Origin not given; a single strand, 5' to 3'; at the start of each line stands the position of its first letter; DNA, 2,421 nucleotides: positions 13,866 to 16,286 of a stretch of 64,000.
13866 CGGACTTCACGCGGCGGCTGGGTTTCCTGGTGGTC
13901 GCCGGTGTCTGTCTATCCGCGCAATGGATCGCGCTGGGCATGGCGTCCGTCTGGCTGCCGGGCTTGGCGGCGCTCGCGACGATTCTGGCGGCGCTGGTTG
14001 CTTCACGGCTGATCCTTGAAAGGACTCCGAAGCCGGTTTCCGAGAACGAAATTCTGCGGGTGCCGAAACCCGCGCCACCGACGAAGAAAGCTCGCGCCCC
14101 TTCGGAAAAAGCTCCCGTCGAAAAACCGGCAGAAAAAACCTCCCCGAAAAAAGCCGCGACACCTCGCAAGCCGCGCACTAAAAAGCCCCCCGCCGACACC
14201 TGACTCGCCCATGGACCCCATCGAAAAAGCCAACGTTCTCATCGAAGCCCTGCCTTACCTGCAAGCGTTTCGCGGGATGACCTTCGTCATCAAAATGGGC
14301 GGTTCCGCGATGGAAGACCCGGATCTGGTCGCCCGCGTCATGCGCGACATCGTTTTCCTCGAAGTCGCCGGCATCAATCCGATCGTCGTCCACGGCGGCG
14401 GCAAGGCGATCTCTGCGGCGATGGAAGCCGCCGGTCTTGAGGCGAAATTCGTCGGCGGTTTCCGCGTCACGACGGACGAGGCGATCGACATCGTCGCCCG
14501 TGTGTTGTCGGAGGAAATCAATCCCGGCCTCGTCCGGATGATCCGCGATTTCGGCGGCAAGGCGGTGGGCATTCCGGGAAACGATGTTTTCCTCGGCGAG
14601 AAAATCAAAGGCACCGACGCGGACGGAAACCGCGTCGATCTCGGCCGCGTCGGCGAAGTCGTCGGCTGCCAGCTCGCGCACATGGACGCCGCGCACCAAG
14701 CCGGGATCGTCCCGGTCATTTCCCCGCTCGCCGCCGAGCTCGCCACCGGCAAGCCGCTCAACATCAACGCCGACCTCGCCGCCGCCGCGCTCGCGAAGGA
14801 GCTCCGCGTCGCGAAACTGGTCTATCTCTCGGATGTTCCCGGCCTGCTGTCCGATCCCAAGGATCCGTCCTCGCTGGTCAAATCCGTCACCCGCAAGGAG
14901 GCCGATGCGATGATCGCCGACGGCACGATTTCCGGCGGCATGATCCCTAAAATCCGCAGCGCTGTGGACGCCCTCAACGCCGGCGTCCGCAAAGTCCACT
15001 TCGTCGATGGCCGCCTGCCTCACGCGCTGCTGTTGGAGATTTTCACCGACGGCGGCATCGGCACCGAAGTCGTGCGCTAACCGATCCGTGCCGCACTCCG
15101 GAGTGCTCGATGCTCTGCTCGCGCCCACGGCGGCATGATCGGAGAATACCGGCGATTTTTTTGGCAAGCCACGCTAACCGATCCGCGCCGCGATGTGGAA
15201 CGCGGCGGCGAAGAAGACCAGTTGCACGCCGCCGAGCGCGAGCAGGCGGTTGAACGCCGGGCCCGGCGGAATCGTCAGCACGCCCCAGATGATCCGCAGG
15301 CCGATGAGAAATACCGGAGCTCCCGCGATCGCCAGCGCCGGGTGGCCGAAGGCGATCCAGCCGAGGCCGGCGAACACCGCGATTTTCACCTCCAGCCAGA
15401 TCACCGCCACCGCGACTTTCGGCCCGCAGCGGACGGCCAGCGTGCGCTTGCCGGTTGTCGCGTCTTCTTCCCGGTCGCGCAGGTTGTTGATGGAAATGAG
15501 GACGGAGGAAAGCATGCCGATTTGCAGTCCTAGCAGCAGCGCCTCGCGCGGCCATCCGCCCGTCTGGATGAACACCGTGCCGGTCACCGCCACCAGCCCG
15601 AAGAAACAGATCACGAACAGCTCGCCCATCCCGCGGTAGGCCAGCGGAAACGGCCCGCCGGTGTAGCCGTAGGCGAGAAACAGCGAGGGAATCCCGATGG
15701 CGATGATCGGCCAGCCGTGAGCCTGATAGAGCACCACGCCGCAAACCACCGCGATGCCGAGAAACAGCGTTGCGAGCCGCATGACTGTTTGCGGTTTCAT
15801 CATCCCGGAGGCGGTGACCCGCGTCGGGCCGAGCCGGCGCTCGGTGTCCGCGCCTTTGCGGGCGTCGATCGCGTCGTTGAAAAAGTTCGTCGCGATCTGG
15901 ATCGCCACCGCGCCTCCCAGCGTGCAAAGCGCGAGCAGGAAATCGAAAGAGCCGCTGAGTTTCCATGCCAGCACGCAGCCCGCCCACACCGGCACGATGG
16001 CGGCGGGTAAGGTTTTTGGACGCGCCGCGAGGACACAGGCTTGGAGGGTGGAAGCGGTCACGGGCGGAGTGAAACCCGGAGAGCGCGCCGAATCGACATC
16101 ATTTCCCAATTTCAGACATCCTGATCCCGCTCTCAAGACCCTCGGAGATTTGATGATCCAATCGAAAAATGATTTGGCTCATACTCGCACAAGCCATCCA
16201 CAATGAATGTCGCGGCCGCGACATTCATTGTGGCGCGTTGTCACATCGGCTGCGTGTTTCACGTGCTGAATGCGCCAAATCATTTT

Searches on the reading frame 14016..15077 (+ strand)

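Call 105: search_protein_families(library=pfam, proteins=[window:14016-15077:+], max_evalue=0.001)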
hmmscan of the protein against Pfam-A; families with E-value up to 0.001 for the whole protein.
window:14016-15077:+ (354 aa): 1 family
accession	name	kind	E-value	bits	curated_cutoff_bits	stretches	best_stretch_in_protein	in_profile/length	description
PF00696.33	AA_kinase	-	1.3e-41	143.3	24.9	1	88-331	1-234/234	Amino acid kinase family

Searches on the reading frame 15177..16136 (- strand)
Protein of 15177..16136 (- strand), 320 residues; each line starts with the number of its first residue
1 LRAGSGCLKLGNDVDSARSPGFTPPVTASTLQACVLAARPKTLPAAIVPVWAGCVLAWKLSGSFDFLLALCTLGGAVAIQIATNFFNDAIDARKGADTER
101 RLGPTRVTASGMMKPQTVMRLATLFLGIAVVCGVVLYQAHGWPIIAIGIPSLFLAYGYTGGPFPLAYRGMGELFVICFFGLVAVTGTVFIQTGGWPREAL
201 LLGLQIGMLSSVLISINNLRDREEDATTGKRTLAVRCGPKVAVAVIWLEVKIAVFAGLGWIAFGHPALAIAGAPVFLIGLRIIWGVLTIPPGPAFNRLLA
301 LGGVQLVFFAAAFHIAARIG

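Call 105: search_protein_families(library=pfam, proteins=[window:15177-16136:-], max_evalue=0.001)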
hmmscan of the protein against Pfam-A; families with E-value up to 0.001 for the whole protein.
window:15177-16136:- (320 aa): 1 family
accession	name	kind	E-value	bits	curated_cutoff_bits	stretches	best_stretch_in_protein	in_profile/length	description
PF01040.23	UbiA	-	7.6e-33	114.3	34.2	1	47-285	2-231/250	UbiA prenyltransferase family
